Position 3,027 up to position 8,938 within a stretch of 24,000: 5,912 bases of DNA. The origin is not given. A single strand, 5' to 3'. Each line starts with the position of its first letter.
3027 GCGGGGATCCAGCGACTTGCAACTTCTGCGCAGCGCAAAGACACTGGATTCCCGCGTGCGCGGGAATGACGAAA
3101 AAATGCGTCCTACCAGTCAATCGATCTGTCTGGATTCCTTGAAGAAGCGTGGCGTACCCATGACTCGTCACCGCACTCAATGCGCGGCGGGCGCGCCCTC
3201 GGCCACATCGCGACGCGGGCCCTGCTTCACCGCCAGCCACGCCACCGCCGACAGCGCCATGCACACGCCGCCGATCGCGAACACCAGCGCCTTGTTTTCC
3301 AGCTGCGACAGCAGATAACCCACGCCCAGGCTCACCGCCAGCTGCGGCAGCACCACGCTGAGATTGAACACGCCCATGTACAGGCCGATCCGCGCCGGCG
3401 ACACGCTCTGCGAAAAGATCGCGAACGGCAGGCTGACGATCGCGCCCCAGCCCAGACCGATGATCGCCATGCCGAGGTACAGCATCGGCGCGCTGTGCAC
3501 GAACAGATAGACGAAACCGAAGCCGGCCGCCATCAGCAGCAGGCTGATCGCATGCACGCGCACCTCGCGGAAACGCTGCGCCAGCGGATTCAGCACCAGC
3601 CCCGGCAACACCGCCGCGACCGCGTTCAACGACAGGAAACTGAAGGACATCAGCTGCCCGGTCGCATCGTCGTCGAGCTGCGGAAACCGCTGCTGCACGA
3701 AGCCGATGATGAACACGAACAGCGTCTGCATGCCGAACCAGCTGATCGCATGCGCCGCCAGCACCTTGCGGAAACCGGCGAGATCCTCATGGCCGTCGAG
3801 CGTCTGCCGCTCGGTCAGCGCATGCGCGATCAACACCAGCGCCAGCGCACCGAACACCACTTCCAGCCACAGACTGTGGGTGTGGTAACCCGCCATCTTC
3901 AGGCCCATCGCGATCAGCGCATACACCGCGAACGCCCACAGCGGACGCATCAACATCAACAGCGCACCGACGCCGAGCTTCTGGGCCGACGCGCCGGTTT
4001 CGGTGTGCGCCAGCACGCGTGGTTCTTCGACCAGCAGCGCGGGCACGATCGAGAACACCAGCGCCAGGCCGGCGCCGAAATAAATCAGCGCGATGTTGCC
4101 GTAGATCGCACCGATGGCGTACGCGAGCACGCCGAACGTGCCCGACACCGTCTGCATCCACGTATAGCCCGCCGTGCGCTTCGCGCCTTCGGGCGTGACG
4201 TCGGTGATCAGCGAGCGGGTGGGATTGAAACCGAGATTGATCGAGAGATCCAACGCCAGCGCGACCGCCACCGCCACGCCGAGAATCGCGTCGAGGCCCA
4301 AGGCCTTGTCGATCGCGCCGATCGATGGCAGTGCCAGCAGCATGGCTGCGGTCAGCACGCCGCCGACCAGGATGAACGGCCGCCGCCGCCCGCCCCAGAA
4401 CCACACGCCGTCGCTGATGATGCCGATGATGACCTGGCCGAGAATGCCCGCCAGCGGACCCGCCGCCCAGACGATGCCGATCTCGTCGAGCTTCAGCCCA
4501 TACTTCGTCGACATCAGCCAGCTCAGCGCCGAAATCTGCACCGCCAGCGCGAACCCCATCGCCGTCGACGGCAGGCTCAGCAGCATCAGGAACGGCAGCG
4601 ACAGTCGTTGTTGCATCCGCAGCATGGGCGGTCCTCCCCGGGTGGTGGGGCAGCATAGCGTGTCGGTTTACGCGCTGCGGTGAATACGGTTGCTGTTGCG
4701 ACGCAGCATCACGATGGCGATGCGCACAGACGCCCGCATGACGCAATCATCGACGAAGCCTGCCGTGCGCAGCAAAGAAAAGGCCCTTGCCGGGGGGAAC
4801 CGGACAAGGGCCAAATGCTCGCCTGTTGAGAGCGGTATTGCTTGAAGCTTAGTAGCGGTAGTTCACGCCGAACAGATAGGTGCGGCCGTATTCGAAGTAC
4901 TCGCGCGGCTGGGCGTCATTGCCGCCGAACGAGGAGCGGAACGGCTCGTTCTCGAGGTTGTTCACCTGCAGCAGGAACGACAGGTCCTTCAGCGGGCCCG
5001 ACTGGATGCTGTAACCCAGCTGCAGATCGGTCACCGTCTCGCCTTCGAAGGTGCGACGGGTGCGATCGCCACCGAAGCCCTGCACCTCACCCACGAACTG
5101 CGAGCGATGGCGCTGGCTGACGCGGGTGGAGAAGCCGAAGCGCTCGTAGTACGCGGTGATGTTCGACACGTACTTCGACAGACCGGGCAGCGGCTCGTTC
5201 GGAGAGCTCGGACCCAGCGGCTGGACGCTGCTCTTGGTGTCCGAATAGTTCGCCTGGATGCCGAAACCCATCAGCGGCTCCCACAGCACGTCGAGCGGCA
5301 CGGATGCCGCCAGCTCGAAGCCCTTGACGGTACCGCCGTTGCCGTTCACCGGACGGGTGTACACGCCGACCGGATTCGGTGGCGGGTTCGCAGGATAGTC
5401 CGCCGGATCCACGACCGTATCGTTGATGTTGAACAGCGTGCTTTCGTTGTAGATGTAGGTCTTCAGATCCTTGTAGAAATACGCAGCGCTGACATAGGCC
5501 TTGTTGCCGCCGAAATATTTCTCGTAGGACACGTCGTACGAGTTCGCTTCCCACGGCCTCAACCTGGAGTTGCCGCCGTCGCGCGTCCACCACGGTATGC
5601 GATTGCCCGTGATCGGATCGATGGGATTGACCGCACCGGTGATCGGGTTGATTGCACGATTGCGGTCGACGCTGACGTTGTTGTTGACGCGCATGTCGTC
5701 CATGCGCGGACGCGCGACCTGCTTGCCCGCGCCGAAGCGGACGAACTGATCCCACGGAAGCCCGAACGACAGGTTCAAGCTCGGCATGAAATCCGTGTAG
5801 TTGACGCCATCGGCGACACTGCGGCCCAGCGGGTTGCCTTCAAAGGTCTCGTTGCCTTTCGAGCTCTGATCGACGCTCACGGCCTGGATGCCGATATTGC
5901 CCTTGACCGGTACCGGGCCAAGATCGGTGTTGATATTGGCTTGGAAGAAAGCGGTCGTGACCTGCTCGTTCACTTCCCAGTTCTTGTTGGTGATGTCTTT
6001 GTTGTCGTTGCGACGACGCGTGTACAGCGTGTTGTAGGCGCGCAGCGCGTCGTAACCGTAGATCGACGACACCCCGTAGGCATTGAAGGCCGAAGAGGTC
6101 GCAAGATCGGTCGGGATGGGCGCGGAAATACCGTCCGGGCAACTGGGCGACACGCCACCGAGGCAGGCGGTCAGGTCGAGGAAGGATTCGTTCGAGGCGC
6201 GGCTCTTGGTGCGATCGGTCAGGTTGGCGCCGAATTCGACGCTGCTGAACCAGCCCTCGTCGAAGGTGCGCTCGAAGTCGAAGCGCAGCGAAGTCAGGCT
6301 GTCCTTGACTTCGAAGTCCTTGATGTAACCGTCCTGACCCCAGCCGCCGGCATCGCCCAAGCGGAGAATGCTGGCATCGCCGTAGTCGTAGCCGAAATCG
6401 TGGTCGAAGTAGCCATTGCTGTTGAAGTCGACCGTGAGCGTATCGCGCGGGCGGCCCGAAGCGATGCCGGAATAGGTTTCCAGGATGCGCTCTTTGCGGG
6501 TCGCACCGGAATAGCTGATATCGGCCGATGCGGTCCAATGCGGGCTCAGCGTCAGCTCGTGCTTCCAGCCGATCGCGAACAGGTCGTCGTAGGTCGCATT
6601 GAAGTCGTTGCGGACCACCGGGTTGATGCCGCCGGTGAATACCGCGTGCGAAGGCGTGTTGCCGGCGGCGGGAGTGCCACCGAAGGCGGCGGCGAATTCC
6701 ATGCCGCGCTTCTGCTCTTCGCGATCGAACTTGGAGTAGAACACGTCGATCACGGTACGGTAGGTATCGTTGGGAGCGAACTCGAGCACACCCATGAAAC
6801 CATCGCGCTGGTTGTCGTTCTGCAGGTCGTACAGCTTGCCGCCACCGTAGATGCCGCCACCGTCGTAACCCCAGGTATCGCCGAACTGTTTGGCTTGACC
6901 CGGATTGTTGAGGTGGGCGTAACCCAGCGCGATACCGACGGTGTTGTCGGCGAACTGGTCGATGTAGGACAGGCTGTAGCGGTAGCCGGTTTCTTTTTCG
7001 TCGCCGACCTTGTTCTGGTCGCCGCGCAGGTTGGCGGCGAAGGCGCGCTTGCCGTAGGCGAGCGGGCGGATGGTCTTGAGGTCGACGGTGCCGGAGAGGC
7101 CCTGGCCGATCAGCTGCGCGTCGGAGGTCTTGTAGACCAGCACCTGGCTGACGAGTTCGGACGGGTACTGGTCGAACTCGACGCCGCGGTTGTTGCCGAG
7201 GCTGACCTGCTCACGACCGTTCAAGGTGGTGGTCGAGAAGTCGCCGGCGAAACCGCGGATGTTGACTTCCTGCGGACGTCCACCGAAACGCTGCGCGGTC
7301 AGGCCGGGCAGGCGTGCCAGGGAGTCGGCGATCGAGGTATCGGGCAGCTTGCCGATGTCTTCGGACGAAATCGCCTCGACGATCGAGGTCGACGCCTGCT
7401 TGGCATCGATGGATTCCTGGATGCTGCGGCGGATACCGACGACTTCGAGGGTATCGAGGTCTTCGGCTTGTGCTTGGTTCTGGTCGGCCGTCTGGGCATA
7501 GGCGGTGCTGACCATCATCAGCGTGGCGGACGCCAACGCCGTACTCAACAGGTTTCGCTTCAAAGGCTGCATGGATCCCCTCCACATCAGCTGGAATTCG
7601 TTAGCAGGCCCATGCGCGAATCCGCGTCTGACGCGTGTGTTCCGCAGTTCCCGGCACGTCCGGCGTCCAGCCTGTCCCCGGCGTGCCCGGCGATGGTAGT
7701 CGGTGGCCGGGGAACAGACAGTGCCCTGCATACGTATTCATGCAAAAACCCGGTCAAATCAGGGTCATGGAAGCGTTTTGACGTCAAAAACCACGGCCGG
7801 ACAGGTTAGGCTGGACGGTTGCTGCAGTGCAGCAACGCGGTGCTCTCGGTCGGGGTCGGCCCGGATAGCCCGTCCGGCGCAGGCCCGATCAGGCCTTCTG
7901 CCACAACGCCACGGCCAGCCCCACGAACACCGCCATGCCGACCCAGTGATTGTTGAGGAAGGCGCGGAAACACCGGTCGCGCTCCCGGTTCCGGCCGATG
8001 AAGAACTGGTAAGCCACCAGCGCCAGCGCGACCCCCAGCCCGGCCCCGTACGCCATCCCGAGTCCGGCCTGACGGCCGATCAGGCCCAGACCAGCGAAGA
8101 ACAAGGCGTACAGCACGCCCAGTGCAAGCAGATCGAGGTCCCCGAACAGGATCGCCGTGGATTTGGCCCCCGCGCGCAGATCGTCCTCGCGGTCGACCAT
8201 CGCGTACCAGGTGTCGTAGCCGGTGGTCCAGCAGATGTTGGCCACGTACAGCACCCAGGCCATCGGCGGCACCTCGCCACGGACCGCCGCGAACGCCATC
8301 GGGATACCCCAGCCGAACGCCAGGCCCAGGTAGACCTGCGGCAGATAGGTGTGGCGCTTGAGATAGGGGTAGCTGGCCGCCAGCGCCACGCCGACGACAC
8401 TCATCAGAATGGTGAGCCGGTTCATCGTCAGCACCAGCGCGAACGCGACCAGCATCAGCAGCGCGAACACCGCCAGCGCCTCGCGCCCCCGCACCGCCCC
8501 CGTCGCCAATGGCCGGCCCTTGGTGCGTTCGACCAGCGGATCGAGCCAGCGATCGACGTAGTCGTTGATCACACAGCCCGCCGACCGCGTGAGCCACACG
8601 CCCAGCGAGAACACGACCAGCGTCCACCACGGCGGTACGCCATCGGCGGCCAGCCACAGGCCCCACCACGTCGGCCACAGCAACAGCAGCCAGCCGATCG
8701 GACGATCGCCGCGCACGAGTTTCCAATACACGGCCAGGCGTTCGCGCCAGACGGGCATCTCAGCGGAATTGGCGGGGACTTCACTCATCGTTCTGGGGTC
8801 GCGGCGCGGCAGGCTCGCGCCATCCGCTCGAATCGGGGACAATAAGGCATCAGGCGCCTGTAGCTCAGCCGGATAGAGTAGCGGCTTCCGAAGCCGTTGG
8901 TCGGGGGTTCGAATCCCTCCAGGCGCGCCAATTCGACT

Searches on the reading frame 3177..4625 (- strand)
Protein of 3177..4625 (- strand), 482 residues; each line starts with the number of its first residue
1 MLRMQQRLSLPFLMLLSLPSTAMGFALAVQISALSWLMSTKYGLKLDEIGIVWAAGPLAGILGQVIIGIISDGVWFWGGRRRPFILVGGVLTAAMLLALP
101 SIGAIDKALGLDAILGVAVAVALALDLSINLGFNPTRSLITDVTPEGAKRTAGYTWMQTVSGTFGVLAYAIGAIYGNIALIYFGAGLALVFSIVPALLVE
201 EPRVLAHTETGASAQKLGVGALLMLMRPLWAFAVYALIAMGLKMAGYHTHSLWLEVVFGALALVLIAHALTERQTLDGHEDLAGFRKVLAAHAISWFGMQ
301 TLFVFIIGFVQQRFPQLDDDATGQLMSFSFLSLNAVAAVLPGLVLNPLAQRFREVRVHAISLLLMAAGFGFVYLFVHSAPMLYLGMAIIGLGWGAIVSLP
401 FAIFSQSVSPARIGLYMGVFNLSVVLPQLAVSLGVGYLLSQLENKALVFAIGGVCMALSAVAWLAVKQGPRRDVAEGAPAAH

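Call 10: search_protein_families(library=pfam, proteins=[window:3177-4625:-], max_evalue=0.001)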
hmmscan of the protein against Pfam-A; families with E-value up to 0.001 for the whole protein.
window:3177-4625:- (482 aa): 3 families
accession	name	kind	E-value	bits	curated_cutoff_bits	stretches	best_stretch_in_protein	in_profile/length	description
PF07690.21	MFS_1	-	7.7e-19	68.2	33.4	2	290-472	3-180/347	Major Facilitator Superfamily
PF13347.12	MFS_2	-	1.3e-06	27.7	27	1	24-240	10-237/427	MFS/sugar transport protein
PF03092.22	BT1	-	0.00012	21.4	22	1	24-100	2-77/432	BT1 family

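Call 40: search_protein_families(library=ncbifam, proteins=[window:3177-4625:-], max_evalue=0.001)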
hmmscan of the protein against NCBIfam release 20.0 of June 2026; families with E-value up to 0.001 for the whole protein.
window:3177-4625:- (482 aa): 1 family
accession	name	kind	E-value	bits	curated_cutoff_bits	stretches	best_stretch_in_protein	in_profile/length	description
TIGR01301.1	GPH_sucrose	subfamily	4e-15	55.6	511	2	18-177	9-177/476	sucrose/proton symporter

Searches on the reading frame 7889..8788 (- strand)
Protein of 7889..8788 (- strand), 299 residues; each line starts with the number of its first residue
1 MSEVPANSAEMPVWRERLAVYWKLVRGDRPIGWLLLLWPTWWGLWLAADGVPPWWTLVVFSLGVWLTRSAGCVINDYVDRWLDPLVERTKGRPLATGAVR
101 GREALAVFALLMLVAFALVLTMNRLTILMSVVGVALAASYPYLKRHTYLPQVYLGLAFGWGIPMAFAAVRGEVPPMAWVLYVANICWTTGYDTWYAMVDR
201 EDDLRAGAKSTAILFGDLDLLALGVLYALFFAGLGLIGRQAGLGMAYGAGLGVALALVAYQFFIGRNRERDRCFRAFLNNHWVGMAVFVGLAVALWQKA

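Call 40: search_protein_families(library=ncbifam, proteins=[window:7889-8788:-], max_evalue=0.001)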
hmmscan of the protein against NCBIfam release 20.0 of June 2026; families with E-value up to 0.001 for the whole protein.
window:7889-8788:- (299 aa): 28 families (the best 25 are shown)
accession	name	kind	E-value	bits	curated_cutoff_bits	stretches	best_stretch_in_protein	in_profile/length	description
TIGR01474.1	ubiA_proteo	equivalog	6.7e-106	353.9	275.45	1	19-295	2-281/282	4-hydroxybenzoate octaprenyltransferase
NF009514.0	PRK12873.1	equivalog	9.4e-42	143.4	246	1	15-294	7-294/297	4-hydroxybenzoate polyprenyltransferase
TIGR01475.1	ubiA_other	subfamily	8.6e-37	127.1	180.8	1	42-293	23-278/282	UbiA-like polyprenyltransferase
NF009609.0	PRK13106.1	equivalog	1.6e-30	106.6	349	1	15-294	12-294/301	prenyltransferase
NF009526.0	PRK12888.1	equivalog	1.9e-29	103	364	1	48-289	45-288/301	4-hydroxybenzoate octaprenyltransferase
NF009524.0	PRK12886.1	equivalog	1e-27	97.3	387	1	44-296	31-285/291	prenyltransferase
NF041584.1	MqnP_SCO4491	exception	2.1e-26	93.3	420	1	52-290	37-277/285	menaquinone biosynthesis prenyltransferase MqnP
NF041586.1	MqnP_DT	exception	9.2e-26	91.2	430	1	40-293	19-274/277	menaquinone biosynthesis prenyltransferase MqnP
TIGR01473.1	cyoE_ctaB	equivalog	1.8e-21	77.1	210.3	1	34-293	13-279/281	heme o synthase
NF041585.1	MqnP_Cj_Hp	exception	5.3e-20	72.1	375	1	54-289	39-275/281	menaquinone biosynthesis prenyltransferase MqnP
NF003349.0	PRK04375.1-2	equivalog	8e-20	71.2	246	1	15-259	22-270/318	heme o synthase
NF009515.0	PRK12874.1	equivalog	3.4e-18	66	392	1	57-293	49-286/291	4-hydroxybenzoate polyprenyltransferase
NF009532.0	PRK12895.1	equivalog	2.3e-16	60.1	414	1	66-295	48-280/286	prenyltransferase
NF009523.0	PRK12884.1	equivalog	2.9e-16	59.5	269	1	17-288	3-269/279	prenyltransferase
NF003348.0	PRK04375.1-1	equivalog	3.4e-16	59.5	285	1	43-192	25-177/292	heme o synthase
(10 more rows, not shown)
